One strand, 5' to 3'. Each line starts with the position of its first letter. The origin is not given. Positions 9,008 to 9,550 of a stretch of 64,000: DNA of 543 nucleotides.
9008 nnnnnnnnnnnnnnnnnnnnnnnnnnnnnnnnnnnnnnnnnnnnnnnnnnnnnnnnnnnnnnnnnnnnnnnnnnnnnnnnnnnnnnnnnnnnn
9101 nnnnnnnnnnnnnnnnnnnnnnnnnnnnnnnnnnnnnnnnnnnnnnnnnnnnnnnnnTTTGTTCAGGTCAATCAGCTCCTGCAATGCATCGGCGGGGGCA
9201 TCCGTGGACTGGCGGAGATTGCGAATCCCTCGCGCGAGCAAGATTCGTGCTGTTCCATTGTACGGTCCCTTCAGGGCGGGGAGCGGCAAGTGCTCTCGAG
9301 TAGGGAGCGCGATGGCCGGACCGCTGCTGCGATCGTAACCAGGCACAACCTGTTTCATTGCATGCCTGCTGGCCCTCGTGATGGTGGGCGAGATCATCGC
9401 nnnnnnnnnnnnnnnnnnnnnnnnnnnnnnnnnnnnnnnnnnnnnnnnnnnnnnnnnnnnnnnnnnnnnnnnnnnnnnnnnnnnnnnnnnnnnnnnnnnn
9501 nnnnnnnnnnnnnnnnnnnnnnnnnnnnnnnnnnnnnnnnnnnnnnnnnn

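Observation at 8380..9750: GC-content discontinuity (island-like, ~55-58% GC) with only degenerate small ORFs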

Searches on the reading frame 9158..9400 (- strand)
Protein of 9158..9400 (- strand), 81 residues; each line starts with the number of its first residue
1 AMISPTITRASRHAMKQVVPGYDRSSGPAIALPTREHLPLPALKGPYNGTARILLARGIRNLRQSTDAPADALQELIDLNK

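Call 6: search_protein_families(library=pfam, max_evalue=1, proteins=[window:9158-9400:-])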
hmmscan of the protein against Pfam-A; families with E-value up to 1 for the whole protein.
seq(81 aa): 0 families

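Call 27: search_protein_representatives(protein=window:9158-9370:-)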
Query: 71 residues. Proteins with E-value up to 0.001 (for the whole library): 327; up to 1e-10: 154; up to 1e-30: 0. The best 150 are listed.
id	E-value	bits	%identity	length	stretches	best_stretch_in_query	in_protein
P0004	2.8e-23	96.8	71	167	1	2-71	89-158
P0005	4.3e-19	83.6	57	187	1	2-71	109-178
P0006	4.8e-19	83.5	64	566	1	2-71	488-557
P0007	5.2e-18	80.2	60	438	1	2-71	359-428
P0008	7.1e-18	79.8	61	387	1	2-71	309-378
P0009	1.2e-17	79.0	63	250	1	2-71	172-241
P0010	1.9e-17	78.4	60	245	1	2-71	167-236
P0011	3.0e-17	77.8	53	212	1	2-71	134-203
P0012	5.2e-17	77.0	59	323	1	2-71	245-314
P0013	7.0e-17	76.6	45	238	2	3-69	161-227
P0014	7.7e-17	76.5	61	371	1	2-71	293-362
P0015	8.7e-17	76.3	56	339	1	2-71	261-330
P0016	9.9e-17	76.2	59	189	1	2-71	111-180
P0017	1.1e-16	76.0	57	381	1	2-71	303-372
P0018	1.3e-16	75.8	60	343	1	2-71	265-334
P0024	4.7e-16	74.0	61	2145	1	2-71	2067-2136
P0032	1.9e-15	72.1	56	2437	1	2-71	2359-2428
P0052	2.9e-14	68.4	59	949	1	2-70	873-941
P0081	2.9e-13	65.2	58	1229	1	6-71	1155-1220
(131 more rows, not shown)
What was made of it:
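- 9129..9628 (-): Toxin domain, about 165 aa. It comprises a Gly/Ala-rich pre-domain (9628-~9440) and a His-Me/HNH-type nuclease core related to Tox-SHH (~9440-9132), followed by the stop at 9131-9129. It is broken by 7 frameshifts. 327 homologues at E<=1e-3 (call 27).
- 327 homologues at E<=1e-3 and 154 at E<=1e-10, all C-terminal (call 27).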

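Call 29: search_protein_families(library=pfam, max_evalue=0.01, proteins=[P0004, P0005, P0006, P0007, P0009, P0024, P0032, P0052, P0081])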
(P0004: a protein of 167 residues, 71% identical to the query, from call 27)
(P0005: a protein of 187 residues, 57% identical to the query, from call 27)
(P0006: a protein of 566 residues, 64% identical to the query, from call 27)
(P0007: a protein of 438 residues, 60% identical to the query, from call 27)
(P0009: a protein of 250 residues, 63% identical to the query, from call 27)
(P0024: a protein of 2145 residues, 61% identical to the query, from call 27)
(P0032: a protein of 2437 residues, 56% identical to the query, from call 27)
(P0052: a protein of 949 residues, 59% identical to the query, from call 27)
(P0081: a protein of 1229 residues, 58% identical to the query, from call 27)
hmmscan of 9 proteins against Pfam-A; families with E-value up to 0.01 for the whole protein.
P0004 (167 aa): 0 families

P0005 (187 aa): 0 families

P0006 (566 aa): 0 families

P0007 (438 aa): 0 families

P0009 (250 aa): 0 families

P0024 (2145 aa): 3 families
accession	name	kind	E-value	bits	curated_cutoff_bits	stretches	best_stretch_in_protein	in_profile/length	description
PF05593.20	RHS_repeat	-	3.6e-35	120.1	22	5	1435-1470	1-36/38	RHS Repeat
PF20148.4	DUF6531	-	2.4e-12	47.5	24.1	1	642-699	2-55/74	Domain of unknown function (DUF6531)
PF03527.20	RHS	-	0.0031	17.8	27.9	1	1833-1868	1-36/38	RHS protein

P0032 (2437 aa): 1 family
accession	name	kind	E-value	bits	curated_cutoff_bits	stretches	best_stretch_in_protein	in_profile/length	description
PF05593.20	RHS_repeat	-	5.5e-23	81.3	22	2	852-883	1-32/38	RHS Repeat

P0052 (949 aa): 6 families
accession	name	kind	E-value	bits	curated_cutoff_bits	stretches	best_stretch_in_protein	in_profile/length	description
PF07591.16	PT-HINT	-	2.6e-23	83.2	27.7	1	713-843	1-136/137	Pretoxin HINT domain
PF25020.1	TTR_TEN1-4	-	8.2e-12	45.3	27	1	119-192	3-75/86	Teneurin TTR-like domain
PF13403.11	Hint_2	-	1.5e-06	29.1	28.4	1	707-738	2-33/147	Hint domain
PF13620.12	CarboxypepD_reg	-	1.7e-05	25.5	32.3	1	125-193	2-72/82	Carboxypeptidase regulatory-like domain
PF01079.26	Hint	-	0.00025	21.2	29.7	1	702-741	8-47/213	Hint module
PF14890.11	Intein_splicing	-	0.0044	17.3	35.8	0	727-800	17-93/155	Intein splicing domain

P0081 (1229 aa): 2 families
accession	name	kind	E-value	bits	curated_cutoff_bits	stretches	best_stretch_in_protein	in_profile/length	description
PF05593.20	RHS_repeat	-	2.2e-60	200.4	22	8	393-426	1-34/38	RHS Repeat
PF25023.1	TEN_YD-shell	-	0.0099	14.4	50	0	760-842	622-706/909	Teneurin YD-shell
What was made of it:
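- The fragment aligns to the last ~70 residues of 327 toxin C-termini, including 2000-3700-aa RHS proteins (calls 27, 29).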

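Call 33: search_protein_families(library=pfam, max_evalue=10, proteins=[P0004, P0005, P0016, P0011])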
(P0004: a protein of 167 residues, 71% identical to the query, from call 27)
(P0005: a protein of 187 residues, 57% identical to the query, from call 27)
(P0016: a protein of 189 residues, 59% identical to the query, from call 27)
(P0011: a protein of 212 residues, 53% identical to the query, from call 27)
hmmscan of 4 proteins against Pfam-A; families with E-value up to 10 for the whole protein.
P0004 (167 aa): 0 families

P0005 (187 aa): 0 families

P0016 (189 aa): 0 families

P0011 (212 aa): 0 families

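Call 63: predict_structure(alignment_id=A5)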
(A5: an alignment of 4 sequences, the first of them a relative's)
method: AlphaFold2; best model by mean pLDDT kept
length: 187 residues; sequences in the alignment: 4
mean_pLDDT: 36.6   pTM: 0.26
mean pLDDT of the five models: 36.6, 36.0, 32.3, 31.7, 31.4
residues with pLDDT >= 90: 0; 70-90: 0; 50-70: 29; < 50: 158
segments of 3 or more residues with pLDDT < 50: 1-146, 162-169, 184-187
pLDDT, mean of each block of 10 residues (from residue 1): 30 33 29 28 30 33 35 36 31 33 33 31 34 34 44 55 46 54 49
secondary structure, 60 per line:
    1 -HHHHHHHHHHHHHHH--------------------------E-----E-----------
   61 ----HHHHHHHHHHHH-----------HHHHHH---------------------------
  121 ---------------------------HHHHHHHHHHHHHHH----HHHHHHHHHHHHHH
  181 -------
elements in order: H2-16 H65-76 H88-93 H148-162 H167-180
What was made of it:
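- On Tox-SHH (PF15652): AlphaFold2 on the 4 sequences I was allowed to submit gave pLDDT 36.6 (call 63).
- No structure could be obtained (pLDDT 36.6, call 63).
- Tried and rejected: AlphaFold2 could only be given four permitted sequences and failed, so no fold search was run (call 63).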

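Call 64: search_protein_families(library=ncbifam, max_evalue=0.1, proteins=[P0005, P0006, P0009])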
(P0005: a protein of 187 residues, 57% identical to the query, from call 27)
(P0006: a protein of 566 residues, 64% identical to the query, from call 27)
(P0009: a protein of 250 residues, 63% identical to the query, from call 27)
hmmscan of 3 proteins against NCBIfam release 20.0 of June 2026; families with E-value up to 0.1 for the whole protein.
P0005 (187 aa): 0 families

P0006 (566 aa): 1 family
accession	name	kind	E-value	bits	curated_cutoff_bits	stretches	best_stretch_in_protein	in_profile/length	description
TIGR03696.1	Rhs_assc_core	domain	2.3e-11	44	32.5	1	19-82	13-76/76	RHS repeat-associated core domain-containing protein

P0009 (250 aa): 0 families
